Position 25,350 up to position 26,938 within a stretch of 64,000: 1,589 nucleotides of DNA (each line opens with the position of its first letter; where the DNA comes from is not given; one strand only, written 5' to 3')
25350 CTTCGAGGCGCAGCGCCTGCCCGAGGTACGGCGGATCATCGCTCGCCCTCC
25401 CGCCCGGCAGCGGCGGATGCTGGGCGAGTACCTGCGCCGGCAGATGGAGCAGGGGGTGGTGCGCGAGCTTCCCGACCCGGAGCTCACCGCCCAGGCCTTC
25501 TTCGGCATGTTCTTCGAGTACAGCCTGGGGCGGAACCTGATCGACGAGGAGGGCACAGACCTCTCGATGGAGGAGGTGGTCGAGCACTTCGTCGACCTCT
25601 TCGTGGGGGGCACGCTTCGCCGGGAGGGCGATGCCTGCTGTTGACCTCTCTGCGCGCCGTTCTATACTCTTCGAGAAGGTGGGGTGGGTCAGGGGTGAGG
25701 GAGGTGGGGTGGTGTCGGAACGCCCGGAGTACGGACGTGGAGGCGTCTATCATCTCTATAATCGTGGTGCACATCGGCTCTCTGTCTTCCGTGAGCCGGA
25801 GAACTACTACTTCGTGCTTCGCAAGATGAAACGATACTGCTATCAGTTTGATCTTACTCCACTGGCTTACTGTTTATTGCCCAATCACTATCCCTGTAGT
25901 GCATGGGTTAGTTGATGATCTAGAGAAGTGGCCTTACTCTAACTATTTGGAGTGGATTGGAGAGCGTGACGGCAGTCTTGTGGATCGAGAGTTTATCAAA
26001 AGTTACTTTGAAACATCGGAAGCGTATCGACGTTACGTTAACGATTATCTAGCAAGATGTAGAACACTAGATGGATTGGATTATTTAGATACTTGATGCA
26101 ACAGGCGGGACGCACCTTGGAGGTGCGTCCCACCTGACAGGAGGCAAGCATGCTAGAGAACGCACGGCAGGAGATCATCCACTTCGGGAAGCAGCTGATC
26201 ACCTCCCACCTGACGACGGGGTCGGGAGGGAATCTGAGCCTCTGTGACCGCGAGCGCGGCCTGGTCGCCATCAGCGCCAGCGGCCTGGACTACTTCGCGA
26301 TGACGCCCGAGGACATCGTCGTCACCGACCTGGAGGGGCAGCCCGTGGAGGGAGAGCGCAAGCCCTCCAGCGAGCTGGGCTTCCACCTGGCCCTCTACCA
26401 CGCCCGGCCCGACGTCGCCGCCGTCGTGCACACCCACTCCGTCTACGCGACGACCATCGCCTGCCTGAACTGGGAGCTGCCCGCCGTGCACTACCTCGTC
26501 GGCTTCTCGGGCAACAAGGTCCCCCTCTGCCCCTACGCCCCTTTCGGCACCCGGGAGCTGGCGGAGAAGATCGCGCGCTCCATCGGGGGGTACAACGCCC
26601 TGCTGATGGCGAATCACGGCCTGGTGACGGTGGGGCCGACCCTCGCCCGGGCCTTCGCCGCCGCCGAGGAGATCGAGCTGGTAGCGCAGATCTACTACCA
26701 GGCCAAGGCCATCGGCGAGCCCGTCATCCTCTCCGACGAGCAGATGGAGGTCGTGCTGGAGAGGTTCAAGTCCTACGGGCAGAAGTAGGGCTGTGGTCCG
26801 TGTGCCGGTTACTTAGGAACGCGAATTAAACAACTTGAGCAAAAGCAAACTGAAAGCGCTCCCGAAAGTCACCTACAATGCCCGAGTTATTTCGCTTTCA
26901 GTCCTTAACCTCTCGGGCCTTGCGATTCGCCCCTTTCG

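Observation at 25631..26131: Frameshifted RAYT/IS200-type tyrosine transposase in a low-GC patch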

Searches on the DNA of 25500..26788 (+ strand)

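Call 67: search_rna_families(sources=[L084, L083], threshold=evalue, max_evalue=1)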
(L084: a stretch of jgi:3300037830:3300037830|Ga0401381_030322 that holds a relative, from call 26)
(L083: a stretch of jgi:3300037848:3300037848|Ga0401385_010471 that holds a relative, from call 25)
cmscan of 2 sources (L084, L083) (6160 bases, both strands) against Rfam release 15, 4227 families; matches with E-value up to 1: 3.
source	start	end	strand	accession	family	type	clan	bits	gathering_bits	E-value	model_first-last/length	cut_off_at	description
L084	897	944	+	RF00194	Rubella_3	Cis-reg;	-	29.3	35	0.013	1-68/68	no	Rubella virus 3' cis-acting element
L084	861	928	-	RF00194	Rubella_3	Cis-reg;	-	24.8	35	0.16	1-68/68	no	Rubella virus 3' cis-acting element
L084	870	985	+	RF01757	sbcD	Gene; sRNA;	-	23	40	0.26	1-155/155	no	sbcD RNA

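Call 68: search_rna_families(source=window, start=25500, end=26300, threshold=evalue, max_evalue=1)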
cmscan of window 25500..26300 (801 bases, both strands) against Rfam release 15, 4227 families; matches with E-value up to 1: 1.
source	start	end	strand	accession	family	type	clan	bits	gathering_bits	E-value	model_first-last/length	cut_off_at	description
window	25779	25797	-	RF03142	L2-Alphaproteobacteria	Cis-reg; leader;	-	14.5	37.8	0.69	1-66/66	no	L2-Alphaproteobacteria ribosomal protein leader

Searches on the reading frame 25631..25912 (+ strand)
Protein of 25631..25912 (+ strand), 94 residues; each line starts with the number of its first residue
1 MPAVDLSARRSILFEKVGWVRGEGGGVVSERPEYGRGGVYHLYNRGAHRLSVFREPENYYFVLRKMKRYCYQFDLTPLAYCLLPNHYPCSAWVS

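Call 7: search_protein_families(library=pfam, proteins=[window:25631-25912:+], max_evalue=10)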
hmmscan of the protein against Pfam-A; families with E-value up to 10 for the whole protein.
seq(94 aa): 0 families

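Call 8: search_protein_families(library=ncbifam, proteins=[window:25631-25912:+], max_evalue=10)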
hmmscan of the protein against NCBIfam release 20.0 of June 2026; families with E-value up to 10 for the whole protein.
seq(94 aa): 1 family
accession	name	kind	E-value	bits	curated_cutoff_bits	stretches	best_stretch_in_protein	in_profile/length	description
NF047646.1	REP_Tyr_transpos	equivalog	0.049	13.5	80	1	35-87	7-59/146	REP-associated tyrosine transposase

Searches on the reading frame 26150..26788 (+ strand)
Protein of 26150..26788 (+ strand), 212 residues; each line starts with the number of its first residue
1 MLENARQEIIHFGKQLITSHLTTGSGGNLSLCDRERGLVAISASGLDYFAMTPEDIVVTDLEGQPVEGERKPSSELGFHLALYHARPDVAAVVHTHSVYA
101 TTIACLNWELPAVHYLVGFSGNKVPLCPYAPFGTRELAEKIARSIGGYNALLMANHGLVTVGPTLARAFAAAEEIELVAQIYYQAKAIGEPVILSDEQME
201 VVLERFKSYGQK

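Call 17: find_encoding_contigs(protein=window:26150-26788:+, flank=6000, max_places=8)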
Protein window:26150-26788:+ (212 aa): 1 contig read that carries it; 1 place shown.
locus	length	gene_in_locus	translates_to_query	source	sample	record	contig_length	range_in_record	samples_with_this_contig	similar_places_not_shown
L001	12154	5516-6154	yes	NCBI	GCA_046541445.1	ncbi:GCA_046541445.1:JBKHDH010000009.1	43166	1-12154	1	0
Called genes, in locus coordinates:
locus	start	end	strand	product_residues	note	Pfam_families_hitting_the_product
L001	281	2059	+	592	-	PF16927:HisKA_7TM, PF00989:PAS, PF08448:PAS_4, PF13188:PAS_8 (faint), PF13426:PAS_9 (weak), PF00512:HisKA, PF02518:HATPase_c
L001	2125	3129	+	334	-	PF01370:Epimerase, PF04321:RmlD_sub_bind (faint), PF13460:NAD_binding_10 (faint)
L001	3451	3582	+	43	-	-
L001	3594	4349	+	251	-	PF02525:Flavodoxin_2 (weak), PF03358:FMN_red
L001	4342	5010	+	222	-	PF00440:TetR_N, PF16859:TetR_C_11 (weak), PF14246:TetR_C_7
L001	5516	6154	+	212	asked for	PF00596:Aldolase_II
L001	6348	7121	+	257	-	-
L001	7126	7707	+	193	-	PF01195:Pept_tRNA_hydro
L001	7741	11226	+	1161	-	PF17757:UvrB_inter, PF02559:CarD_TRCF_RID, PF04851:ResIII, PF00270:DEAD, PF00271:Helicase_C, PF22590:Cas3-like_C_2 (weak), PF03461:TRCF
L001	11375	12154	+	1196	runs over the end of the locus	PF16927:HisKA_7TM, PF01590:GAF, PF13185:GAF_2, PF13492:GAF_3, PF01590:GAF, PF13185:GAF_2, PF01590:GAF, PF13185:GAF_2, +14 more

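Call 24: list_cluster_members(proteins=[window:26150-26788:+, window:27760-28341:+, window:24228-24983:+])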
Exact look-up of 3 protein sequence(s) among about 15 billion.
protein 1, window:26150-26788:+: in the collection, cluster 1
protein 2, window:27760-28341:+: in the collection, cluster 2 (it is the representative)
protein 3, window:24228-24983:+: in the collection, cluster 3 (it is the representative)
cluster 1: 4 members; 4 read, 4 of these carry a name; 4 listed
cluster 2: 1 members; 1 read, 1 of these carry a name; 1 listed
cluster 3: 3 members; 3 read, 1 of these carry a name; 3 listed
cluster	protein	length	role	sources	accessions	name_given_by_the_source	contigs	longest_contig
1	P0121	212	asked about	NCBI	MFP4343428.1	MAG: L-fuculose-phosphate aldolase [Anaerolineales bacterium]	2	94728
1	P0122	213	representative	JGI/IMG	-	L-fuculose-phosphate aldolase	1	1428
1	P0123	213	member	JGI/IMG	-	L-fuculose-phosphate aldolase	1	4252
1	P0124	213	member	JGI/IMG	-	L-fuculose-phosphate aldolase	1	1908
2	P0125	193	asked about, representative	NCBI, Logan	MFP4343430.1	MAG: aminoacyl-tRNA hydrolase [Anaerolineales bacterium]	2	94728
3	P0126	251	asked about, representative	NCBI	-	-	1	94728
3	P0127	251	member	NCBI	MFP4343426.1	MAG: flavodoxin family protein [Anaerolineales bacterium]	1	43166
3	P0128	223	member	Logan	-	-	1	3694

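Call 25: find_encoding_contigs(protein=P0123, flank=5000)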
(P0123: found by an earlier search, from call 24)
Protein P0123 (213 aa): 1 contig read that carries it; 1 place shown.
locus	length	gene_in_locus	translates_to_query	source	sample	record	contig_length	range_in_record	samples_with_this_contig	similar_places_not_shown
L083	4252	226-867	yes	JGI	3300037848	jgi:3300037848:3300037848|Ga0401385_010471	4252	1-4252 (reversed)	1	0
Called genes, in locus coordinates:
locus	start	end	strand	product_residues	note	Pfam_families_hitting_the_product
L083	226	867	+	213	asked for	PF00596:Aldolase_II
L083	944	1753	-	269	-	PF03437:BtpA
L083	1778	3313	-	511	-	PF00370:FGGY_N, PF02782:FGGY_C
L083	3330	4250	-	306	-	?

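Call 26: find_encoding_contigs(protein=P0124, flank=5000)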
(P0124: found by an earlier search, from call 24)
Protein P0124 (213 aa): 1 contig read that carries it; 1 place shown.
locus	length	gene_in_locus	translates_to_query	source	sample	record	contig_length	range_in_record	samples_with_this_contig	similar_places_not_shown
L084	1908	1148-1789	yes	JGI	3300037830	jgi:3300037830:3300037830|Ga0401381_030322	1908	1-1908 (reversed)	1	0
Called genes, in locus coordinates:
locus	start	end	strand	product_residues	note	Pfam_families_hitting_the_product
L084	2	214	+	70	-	?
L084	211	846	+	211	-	PF00440:TetR_N, PF16859:TetR_C_11 (weak), PF14246:TetR_C_7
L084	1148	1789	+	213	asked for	PF00596:Aldolase_II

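Call 46: find_related_loci(query=window:26150-26788:+, collection=metagenome_contigs, flank=1500)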
Query window:26150-26788:+ (212 aa) in metagenome_contigs; peptide patterns used: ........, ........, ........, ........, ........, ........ (x = any residue, [..] = any of these).
222 stretches matched a pattern; 93 encode a relative of the query (tblastn E <= 1e-3); the best 80 are kept; 80 distinct loci.
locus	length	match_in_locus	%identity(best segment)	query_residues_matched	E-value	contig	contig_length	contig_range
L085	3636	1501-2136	71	1-212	7e-106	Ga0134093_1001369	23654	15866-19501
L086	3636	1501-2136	71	1-212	7e-106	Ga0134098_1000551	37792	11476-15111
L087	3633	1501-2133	69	1-211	3e-103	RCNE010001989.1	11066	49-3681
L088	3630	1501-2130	71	2-211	9e-102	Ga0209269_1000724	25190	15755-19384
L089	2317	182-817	69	1-212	9e-102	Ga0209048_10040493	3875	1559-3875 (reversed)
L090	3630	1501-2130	69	2-211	2e-99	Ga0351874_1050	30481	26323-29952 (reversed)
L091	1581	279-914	67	1-212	2e-105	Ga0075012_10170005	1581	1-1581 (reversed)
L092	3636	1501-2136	72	1-212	1e-98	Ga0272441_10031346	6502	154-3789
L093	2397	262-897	69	1-212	1e-99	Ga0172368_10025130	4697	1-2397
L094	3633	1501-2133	67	2-212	1e-97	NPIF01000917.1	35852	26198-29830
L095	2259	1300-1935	67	1-212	3e-101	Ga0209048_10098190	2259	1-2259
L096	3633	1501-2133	66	1-211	5e-97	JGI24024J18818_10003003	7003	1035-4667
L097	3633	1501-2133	65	1-211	1e-96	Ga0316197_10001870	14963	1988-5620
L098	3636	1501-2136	66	1-212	1e-96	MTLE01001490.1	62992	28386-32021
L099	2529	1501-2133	64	2-212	1e-97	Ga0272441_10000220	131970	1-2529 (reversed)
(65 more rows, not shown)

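Call 48: find_encoding_contigs(protein=P0122, flank=3000)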
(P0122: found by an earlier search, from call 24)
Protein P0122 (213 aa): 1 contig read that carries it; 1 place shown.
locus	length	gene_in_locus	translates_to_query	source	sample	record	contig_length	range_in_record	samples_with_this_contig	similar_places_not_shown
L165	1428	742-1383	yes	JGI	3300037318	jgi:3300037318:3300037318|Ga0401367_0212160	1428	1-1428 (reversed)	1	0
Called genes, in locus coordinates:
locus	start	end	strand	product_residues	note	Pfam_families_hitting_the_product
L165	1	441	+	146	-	?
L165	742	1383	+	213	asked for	PF00596:Aldolase_II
